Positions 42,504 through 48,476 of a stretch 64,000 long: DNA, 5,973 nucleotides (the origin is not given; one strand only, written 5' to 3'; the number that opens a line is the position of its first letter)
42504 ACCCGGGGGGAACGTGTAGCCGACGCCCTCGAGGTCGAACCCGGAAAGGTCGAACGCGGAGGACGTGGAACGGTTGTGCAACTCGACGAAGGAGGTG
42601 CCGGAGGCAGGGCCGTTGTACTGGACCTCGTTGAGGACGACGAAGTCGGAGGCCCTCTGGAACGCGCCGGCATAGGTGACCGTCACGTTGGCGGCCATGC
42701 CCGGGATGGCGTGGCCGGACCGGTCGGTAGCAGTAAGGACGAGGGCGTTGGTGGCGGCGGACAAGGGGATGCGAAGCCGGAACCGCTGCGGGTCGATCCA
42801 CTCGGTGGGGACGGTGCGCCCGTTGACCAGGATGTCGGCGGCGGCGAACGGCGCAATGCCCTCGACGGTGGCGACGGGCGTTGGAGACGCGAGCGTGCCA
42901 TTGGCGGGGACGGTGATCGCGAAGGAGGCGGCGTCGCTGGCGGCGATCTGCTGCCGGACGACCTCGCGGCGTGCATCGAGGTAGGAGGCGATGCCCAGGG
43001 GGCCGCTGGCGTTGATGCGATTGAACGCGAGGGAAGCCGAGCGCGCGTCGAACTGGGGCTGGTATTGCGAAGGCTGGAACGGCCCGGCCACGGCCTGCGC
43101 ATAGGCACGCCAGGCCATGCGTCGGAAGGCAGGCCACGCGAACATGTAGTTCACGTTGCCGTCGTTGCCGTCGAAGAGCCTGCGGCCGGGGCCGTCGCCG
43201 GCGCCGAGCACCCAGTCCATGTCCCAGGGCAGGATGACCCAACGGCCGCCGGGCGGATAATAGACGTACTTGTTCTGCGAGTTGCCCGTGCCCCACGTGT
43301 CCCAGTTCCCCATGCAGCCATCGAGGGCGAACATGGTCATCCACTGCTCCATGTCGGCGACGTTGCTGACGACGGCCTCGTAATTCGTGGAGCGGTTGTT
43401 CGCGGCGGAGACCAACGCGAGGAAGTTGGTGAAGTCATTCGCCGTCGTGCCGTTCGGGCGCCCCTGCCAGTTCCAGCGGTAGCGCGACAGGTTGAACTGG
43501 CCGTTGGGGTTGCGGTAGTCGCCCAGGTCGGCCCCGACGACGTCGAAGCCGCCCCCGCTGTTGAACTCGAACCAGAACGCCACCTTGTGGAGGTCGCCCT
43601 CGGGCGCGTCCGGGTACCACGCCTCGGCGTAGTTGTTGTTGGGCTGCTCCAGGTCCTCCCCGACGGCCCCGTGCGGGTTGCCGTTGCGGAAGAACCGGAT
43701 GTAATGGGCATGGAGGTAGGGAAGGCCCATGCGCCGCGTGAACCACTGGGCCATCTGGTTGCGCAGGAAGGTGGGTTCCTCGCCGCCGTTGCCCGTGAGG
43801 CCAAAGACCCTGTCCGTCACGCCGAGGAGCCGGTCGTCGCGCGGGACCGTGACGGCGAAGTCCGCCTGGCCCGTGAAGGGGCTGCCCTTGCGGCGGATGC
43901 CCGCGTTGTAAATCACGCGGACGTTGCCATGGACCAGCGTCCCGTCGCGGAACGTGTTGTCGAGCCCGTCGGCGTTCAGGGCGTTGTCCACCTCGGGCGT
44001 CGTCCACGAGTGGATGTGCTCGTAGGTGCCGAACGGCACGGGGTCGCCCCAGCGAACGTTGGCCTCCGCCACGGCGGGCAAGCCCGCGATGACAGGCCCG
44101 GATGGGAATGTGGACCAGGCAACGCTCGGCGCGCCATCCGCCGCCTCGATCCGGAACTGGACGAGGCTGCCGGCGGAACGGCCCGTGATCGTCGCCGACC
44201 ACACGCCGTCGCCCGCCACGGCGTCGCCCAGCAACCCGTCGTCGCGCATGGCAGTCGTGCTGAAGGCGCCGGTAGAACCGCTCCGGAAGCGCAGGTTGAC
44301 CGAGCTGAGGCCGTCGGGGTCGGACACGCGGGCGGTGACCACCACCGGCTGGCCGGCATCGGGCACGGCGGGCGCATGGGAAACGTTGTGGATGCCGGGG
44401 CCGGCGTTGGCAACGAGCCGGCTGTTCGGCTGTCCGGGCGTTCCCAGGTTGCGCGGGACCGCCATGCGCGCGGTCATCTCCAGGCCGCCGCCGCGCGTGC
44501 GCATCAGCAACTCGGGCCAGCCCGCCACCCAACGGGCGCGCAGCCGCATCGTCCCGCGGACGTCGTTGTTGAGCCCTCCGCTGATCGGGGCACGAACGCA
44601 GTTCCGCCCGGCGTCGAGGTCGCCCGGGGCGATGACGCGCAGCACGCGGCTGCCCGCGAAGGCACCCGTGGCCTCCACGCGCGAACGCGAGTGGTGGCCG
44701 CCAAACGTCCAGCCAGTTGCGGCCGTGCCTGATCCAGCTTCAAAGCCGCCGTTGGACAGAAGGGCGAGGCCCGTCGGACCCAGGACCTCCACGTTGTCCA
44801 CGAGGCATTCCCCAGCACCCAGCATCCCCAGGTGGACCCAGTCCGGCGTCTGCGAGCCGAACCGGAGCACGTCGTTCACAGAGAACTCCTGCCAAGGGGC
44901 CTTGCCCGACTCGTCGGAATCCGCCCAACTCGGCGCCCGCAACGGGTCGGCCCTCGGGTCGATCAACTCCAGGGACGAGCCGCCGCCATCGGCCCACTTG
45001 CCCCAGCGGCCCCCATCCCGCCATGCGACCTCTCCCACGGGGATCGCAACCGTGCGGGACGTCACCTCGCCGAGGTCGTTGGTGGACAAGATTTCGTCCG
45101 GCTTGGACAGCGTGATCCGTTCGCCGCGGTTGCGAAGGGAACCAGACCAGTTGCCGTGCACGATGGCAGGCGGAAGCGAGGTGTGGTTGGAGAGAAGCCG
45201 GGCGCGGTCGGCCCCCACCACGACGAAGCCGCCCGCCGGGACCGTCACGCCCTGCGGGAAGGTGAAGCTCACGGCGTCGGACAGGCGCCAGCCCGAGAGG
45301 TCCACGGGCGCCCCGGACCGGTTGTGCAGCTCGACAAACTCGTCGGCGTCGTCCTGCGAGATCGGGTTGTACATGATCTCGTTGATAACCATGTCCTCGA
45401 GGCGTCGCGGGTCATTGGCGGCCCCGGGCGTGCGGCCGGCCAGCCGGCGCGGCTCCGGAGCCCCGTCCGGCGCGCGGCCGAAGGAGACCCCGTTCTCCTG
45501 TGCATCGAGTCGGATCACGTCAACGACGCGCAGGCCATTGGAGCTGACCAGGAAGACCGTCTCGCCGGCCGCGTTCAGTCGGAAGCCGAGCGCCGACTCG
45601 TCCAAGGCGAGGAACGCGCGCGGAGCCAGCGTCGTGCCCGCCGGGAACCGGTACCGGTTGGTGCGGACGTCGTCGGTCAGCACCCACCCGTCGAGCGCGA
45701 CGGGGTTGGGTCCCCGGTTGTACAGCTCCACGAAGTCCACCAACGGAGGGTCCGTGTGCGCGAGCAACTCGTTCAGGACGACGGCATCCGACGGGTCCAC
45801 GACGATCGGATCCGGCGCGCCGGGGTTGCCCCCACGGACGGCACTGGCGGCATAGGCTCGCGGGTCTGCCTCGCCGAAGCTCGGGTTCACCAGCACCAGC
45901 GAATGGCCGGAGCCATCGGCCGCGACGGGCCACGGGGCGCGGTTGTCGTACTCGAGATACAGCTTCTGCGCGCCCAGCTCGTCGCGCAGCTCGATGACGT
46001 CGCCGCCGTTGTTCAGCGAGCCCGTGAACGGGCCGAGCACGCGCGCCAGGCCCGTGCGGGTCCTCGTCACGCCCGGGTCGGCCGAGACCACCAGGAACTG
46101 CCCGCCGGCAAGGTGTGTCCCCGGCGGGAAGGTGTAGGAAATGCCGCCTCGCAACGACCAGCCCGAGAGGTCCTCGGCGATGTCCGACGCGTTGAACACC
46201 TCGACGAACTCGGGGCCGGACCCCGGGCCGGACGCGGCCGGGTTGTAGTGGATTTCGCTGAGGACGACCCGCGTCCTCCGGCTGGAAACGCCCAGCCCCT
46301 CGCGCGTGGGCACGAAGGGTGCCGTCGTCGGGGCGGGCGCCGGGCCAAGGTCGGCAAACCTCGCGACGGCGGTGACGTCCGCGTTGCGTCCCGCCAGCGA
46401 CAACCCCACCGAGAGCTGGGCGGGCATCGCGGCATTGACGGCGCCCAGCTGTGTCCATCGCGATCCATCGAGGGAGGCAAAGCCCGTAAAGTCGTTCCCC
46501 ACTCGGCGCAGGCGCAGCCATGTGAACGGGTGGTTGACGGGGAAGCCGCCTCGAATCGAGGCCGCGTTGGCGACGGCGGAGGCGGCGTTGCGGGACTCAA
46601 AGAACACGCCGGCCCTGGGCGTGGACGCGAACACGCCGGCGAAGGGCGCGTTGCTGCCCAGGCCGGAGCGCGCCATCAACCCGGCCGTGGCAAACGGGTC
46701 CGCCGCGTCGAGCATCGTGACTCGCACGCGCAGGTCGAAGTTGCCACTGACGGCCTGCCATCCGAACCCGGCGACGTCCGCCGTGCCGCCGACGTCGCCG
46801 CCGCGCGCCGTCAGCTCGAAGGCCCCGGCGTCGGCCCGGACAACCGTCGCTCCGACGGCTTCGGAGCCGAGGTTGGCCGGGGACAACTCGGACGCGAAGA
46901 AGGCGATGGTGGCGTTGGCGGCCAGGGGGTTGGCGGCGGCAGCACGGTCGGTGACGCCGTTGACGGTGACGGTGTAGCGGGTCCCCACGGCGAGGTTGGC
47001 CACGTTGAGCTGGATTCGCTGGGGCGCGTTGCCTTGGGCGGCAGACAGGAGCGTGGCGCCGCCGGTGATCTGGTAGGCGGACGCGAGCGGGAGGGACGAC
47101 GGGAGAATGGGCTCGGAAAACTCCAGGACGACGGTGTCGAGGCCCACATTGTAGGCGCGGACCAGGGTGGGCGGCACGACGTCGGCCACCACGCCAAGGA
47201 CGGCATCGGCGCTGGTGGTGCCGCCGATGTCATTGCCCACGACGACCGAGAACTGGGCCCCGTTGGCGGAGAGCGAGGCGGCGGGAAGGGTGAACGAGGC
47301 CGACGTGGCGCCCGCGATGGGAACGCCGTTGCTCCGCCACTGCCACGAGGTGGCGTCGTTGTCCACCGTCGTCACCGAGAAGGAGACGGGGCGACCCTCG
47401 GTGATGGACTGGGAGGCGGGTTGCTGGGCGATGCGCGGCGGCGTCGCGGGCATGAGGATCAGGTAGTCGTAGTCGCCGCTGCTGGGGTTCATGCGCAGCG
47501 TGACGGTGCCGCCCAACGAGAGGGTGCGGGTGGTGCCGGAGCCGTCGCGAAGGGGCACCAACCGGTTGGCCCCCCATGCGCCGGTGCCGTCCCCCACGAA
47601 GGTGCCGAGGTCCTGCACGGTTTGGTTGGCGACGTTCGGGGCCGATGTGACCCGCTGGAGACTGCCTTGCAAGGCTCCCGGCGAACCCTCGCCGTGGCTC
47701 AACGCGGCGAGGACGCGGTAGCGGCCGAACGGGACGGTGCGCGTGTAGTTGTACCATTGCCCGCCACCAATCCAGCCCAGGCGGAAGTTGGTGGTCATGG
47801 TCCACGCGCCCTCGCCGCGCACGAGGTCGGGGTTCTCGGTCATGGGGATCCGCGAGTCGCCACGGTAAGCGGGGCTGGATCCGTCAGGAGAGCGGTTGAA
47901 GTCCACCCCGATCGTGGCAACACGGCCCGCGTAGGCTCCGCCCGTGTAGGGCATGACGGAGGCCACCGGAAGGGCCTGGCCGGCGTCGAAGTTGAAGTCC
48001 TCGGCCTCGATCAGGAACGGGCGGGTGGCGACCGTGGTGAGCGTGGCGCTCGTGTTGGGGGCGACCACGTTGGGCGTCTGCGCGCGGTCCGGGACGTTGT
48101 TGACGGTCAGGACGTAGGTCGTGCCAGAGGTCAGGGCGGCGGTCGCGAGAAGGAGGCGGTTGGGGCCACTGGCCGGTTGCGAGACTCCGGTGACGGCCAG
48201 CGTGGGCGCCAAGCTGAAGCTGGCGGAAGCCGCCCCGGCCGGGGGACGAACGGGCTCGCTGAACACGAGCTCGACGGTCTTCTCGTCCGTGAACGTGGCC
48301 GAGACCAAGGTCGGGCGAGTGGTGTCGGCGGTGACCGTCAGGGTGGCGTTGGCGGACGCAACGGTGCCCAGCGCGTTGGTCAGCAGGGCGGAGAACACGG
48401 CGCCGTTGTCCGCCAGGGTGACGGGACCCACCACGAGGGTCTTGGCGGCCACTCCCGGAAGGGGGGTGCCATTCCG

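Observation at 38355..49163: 3602-aa secreted mosaic protein with eight lamin-tail domains flanking a CotH kinase-like core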

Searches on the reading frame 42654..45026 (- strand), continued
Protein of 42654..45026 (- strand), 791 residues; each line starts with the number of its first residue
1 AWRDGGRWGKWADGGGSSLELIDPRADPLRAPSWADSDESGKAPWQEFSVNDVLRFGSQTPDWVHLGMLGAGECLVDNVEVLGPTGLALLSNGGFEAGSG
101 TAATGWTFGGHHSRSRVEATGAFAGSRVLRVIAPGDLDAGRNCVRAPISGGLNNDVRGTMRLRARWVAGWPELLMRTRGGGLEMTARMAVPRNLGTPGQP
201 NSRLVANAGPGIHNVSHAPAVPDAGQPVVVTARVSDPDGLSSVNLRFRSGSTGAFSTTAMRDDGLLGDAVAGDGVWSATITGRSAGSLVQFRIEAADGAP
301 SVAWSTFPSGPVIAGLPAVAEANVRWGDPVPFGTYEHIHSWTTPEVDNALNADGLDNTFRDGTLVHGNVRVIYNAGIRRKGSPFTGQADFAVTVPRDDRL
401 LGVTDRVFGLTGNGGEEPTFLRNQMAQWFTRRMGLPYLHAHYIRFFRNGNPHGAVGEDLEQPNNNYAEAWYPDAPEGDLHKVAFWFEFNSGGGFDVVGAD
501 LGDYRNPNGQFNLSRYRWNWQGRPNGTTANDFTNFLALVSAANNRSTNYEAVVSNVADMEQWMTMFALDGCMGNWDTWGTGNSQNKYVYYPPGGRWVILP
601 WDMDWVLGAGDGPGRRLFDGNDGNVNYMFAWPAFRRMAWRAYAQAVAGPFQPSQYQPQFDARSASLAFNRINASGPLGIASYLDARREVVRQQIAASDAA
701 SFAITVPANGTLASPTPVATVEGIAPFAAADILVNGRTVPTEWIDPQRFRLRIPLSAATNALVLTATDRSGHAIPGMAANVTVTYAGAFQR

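Call 47: search_protein_families(library=pfam, proteins=[L015:17254-18441:+, L050:2812-4467:-, L057:16010-17077:-, L047:3886-6672:-, L002:312-3104:-, L010:2182-6885:+], max_evalue=0.01)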
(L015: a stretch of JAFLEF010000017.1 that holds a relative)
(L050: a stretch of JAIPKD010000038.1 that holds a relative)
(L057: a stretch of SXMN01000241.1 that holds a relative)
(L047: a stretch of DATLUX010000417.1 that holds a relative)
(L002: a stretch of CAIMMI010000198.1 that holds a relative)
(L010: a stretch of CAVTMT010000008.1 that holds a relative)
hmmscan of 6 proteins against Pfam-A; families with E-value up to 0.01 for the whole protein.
L015:17254-18441:+ (396 aa): 0 families

L050:2812-4467:- (552 aa): 1 family
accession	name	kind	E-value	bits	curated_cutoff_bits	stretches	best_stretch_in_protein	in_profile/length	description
PF00082.27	Peptidase_S8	-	5.2e-27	95.3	21.8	1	234-467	3-288/288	Subtilase family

L057:16010-17077:- (356 aa): 0 families

L047:3886-6672:- (929 aa): 2 families
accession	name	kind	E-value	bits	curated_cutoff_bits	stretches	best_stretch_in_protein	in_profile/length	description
PF03160.20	Calx-beta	-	1.2e-53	180.6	27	3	535-617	15-98/119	Calx-beta domain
PF18911.6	PKD_4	-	0.001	19.5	27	1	372-420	21-69/85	PKD domain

L002:312-3104:- (931 aa): 1 family
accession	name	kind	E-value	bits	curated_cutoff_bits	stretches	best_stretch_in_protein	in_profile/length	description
PF00932.25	LTD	-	1e-32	113.2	34.3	3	370-479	3-107/109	Lamin Tail Domain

L010:2182-6885:+ (1568 aa): 3 families
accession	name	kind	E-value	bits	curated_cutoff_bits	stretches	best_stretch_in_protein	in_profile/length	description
PF00932.25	LTD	-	4.9e-40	136.7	34.3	3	1302-1402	6-107/109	Lamin Tail Domain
PF13364.12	BetaGal_ABD2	-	0.0012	20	23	1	1027-1124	24-107/112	Beta-galactosidase second all-beta domain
PF18884.5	TSP3_bac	-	0.0075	16.5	25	0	1468-1489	1-22/22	Bacterial TSP3 repeat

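Call 54: predict_structure(alignment_id=A1)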
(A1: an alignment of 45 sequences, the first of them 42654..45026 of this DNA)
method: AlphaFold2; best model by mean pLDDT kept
length: 791 residues; sequences in the alignment: 45
mean_pLDDT: 88.3   pTM: 0.88
mean pLDDT of the five models: 88.3, 87.3, 86.9, 86.3, 85.3
residues with pLDDT >= 90: 501; 70-90: 231; 50-70: 37; < 50: 22
segments of 3 or more residues with pLDDT < 50: 1-15, 312-317
pLDDT, mean of each block of 10 residues (from residue 1): 37 53 74 69 91 84 92 93 91 83 83 89 92 86 90 90 91 91 91 67 81 92 97 91 94 90 73 89 96 93 86 48 95 95 90 83 93 91 82 85 88 87 95 94 95 93 84 87 90 88 90 91 82 96 96 97 97 93 93 94 90 91 95 96 96 97 97 95 97 92 85 90 95 94 94 93 95 94 82 45
secondary structure, 60 per line:
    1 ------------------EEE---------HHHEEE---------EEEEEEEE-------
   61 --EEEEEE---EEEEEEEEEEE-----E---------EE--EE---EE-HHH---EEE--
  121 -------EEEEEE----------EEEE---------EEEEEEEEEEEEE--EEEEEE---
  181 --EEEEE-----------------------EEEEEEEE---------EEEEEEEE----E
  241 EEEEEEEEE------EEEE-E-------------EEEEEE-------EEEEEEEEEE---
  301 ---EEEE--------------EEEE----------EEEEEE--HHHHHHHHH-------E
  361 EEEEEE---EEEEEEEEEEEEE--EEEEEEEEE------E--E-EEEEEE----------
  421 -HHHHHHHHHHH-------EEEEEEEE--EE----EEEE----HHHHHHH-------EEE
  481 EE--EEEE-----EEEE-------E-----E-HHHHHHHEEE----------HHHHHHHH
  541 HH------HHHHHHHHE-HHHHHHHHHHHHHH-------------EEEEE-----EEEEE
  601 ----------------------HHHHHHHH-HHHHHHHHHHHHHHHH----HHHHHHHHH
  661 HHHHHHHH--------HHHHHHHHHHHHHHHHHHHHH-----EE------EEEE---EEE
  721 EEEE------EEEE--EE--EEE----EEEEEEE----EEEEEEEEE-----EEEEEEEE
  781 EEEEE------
elements in order (helices of 4 or more, strands of 3 or more residues): E19-21 E34-36 E46-53 E63-68 E72-82 E116-118 E128-133 E144-147 E157-169 E172-177 E183-187 E211-218 E228-235 E240-249 E256-259 E275-280 E288-297 E304-307 E322-325 E336-341 H344-352 E360-366 E370-382 E385-393 E405-410 H422-432 E440-447 E456-459 H464-470 E478-482 E485-488 E494-497 H513-519 E520-522 H533-542 H549-556 H559-572 E586-590 E596-600 H623-630 H632-647 H652-668 H677-697 E711-714 E718-724 E731-734 E741-743 E748-754 E759-767 E773-785

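Call 56: fold_search(model_id=the predicted structure, library=pdb)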
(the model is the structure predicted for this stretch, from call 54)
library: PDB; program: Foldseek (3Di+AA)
matches with E <= 10: 1975; with E <= 0.001: 21
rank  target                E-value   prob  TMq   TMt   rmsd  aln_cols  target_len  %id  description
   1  5jd9                  1.2e-16  1.00  0.37  0.78   4.6       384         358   16  Bacillus cereus CotH kinase (released 2016-05-18)
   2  5jda                  2.4e-16  1.00  0.37  0.78   4.6       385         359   16  Bacillus cereus CotH kinase plus Mg2+/AMP (released 2016-05-18)
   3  5uj6_A                3.6e-06  0.84  0.12  0.12  26.2       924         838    9  Crystal Structure of Bacteroides Uniformis beta-glucuronidase (released 2017-06-28)
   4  6d50_A                7.4e-05  0.38  0.10  0.10  26.4       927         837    9  Bacteroides uniforms beta-glucuronidase 2 bound to D-glucaro-1,5-lactone (released 2018-10-17)
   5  6i0x_B                1.4e-04  1.00  0.12  0.21   4.6       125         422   22  Porphyromonas gingivalis peptidylarginine deminase (PPAD) mutant G231N/E232T/N235D in complex with Cl-amidine. (released 2019-01-23)
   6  4ytb                  1.8e-04  1.00  0.12  0.21   4.4       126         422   21  Crystal structure of Porphyromonas gingivalis peptidylarginine deiminase (PPAD) in complex with dipeptide Asp-Gln. (released 2015-07-01)
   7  6i0x_A                1.8e-04  1.00  0.12  0.21   4.6       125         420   22  Porphyromonas gingivalis peptidylarginine deminase (PPAD) mutant G231N/E232T/N235D in complex with Cl-amidine. (released 2019-01-23)
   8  6d8g_A                3.0e-04  0.28  0.11  0.11  26.8       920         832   10  D341A D367A calcium binding mutant of Bacteroides uniformis beta-glucuronidase 2 (released 2018-10-17)
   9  2w1n                  3.3e-04  0.91  0.09  0.27  19.2       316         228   11  cohesin and fibronectin type-III double module construct from the Clostridium perfringens glycoside hydrolase GH84C (released 2009-02-03)
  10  6d8g_B                3.5e-04  0.25  0.10  0.09  26.5       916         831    8  D341A D367A calcium binding mutant of Bacteroides uniformis beta-glucuronidase 2 (released 2018-10-17)
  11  4ytg                  3.7e-04  1.00  0.11  0.20   4.7       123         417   20  Crystal structure of Porphyromonas gingivalis peptidylarginine deiminase (PPAD) mutant C351A in complex with dipeptide M (released 2015-07-01)
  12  6fhj                  3.9e-04  0.96  0.11  0.09  17.8       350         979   10  Structural dynamics and catalytic properties of a multi-modular xanthanase, native. (released 2018-08-29)
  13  3zk4_A                4.1e-04  0.97  0.11  0.15  17.6       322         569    9  Structure of purple acid phosphatase PPD1 isolated from yellow lupin (Lupinus luteus) seeds (released 2014-01-29)
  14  6ru5_A                4.1e-04  0.35  0.10  0.12  24.2       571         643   10  human complement C3 in complex with the hC3Nb1 nanobody (released 2019-08-21)
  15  3zk4_C                4.4e-04  0.97  0.11  0.15  18.8       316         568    9  Structure of purple acid phosphatase PPD1 isolated from yellow lupin (Lupinus luteus) seeds (released 2014-01-29)
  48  6tav_A                7.7e-03  0.16  0.12  0.07  28.6       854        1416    8  Crystal structure of endopeptidase-induced alpha2-macroglobulin (released 2021-05-12)
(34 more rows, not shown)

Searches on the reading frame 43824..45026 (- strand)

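Call 10: search_protein_families(library=pfam, proteins=[window:43824-45026:-], max_evalue=1)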
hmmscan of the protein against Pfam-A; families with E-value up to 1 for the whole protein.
window:43824-45026:- (401 aa): 1 family
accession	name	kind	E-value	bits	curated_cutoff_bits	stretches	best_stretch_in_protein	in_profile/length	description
PF17957.7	Big_7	-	0.079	14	24.1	1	223-255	15-47/70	Bacterial Ig domain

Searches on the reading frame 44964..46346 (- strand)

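Call 10: search_protein_families(library=pfam, proteins=[window:44964-46346:-], max_evalue=1)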
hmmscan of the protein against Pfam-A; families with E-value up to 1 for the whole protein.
window:44964-46346:- (461 aa): 2 families
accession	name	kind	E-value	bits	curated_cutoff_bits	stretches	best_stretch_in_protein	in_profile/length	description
PF00932.25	LTD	-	2e-51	173.4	34.3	3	318-416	7-97/109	Lamin Tail Domain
PF12465.13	Pr_beta_C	-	0.074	12.9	25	0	228-239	7-18/36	Proteasome beta subunits C terminal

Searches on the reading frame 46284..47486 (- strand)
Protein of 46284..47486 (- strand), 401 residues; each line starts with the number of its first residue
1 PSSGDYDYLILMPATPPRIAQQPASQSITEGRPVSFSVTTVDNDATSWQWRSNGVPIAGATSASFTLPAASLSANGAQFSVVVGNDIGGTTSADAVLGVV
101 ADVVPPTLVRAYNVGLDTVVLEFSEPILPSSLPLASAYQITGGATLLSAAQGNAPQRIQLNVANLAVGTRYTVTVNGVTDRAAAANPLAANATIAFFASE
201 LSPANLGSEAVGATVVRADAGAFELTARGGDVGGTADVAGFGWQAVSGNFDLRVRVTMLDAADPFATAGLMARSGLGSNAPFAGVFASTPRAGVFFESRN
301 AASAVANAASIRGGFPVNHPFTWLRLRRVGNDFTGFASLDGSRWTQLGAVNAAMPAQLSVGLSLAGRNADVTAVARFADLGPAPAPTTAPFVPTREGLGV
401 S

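Call 10: search_protein_families(library=pfam, proteins=[window:46284-47486:-], max_evalue=1)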
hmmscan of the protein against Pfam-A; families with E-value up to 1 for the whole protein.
window:46284-47486:- (401 aa): 7 families
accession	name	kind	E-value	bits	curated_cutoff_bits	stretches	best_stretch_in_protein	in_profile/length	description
PF13205.12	Big_5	-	2.5e-07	31.8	23.6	1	111-196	16-103/105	Bacterial Ig-like domain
PF07081.18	DUF1349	-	4.1e-05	23.8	32.4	1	237-364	37-159/179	Protein of unknown function (DUF1349)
PF13927.12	Ig_3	-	0.00096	20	30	1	16-71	1-65/78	Immunoglobulin domain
PF13895.12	Ig_2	-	0.0024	18.5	27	1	22-94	7-74/79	Immunoglobulin domain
PF00041.27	fn3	-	0.0089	16.7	25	1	105-181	2-72/84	Fibronectin type III domain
PF07679.22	I-set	-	0.029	14.9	23.7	1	17-63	1-47/90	Immunoglobulin I-set domain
PF17963.7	Big_9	-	0.037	15.3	23.6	1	16-94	3-85/89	Bacterial Ig domain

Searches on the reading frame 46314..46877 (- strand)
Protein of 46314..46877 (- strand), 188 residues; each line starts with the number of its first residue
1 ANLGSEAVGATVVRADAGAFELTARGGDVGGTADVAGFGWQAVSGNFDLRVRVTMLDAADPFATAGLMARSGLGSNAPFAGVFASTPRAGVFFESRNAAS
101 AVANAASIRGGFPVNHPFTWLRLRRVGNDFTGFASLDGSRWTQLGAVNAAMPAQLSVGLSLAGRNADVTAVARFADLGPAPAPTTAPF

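Call 39: search_solved_structures(query=A4, max_evalue=1)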
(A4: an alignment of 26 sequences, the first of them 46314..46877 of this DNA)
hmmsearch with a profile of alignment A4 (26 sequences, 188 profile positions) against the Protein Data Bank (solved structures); distinct sequences matched with E-value up to 1: 1.
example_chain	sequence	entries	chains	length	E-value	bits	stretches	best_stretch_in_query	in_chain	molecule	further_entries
3mep_A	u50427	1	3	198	0.0017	20.9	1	41-174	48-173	uncharacterized protein ECA2234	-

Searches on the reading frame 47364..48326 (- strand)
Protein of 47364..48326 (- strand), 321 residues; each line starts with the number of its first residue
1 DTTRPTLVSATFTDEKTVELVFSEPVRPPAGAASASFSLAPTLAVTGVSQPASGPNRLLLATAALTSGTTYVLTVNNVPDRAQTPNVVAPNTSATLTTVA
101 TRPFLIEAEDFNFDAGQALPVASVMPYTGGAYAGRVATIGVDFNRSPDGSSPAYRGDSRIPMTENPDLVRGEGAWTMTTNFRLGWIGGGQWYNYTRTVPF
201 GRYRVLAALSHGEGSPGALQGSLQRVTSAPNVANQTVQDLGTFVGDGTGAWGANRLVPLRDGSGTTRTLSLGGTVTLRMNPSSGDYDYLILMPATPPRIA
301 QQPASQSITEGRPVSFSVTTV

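Call 10: search_protein_families(library=pfam, proteins=[window:47364-48326:-], max_evalue=1)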
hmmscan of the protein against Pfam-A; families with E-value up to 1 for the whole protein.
window:47364-48326:- (321 aa): 1 family
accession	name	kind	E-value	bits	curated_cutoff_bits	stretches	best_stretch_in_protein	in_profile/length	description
PF13205.12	Big_5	-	0.00033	21.8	23.6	1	3-90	10-97/105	Bacterial Ig-like domain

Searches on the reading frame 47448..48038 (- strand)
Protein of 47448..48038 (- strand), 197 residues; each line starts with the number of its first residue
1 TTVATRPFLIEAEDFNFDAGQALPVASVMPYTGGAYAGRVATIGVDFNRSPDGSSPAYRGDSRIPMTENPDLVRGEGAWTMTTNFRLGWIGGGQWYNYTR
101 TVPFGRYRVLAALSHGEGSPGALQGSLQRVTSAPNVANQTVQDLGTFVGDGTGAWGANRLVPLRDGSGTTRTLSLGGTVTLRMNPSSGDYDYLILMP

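Call 38: search_solved_structures(query=A3, max_evalue=1)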
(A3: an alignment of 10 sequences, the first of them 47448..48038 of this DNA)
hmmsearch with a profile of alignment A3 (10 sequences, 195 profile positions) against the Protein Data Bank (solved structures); distinct sequences matched with E-value up to 1: 10.
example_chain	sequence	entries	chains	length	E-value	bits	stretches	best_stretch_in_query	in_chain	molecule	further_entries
5g56_A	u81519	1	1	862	0.088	15.8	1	54-107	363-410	CARBOHYDRATE BINDING FAMILY 6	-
5la2_A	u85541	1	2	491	0.098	15.6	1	53-107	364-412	Carbohydrate binding family 6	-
2y8k_A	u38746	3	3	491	0.1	15.6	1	53-107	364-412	CARBOHYDRATE BINDING FAMILY 6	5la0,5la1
5djt_A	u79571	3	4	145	0.46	13.4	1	121-183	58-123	NPH1-2 | NPH1-1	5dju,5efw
2v1a_A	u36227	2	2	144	0.47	13.4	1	121-183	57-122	NPH1-1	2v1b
6rej_A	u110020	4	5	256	0.47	13.4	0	152-178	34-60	Pizza6-SH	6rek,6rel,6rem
2v0u_A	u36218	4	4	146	0.48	13.4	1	121-183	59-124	NPH1-1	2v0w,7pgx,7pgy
6qsd_A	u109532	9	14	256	0.84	12.6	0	152-178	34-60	Pizza6S | Pizza6-S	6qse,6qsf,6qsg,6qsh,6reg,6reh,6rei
6w9r_A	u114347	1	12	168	0.87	12.5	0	107-175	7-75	OTU domain-containing protein wMelOTU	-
7tal_A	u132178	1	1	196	0.89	12.5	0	121-182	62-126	D4_deltaDARP LOV2-DARPin fusion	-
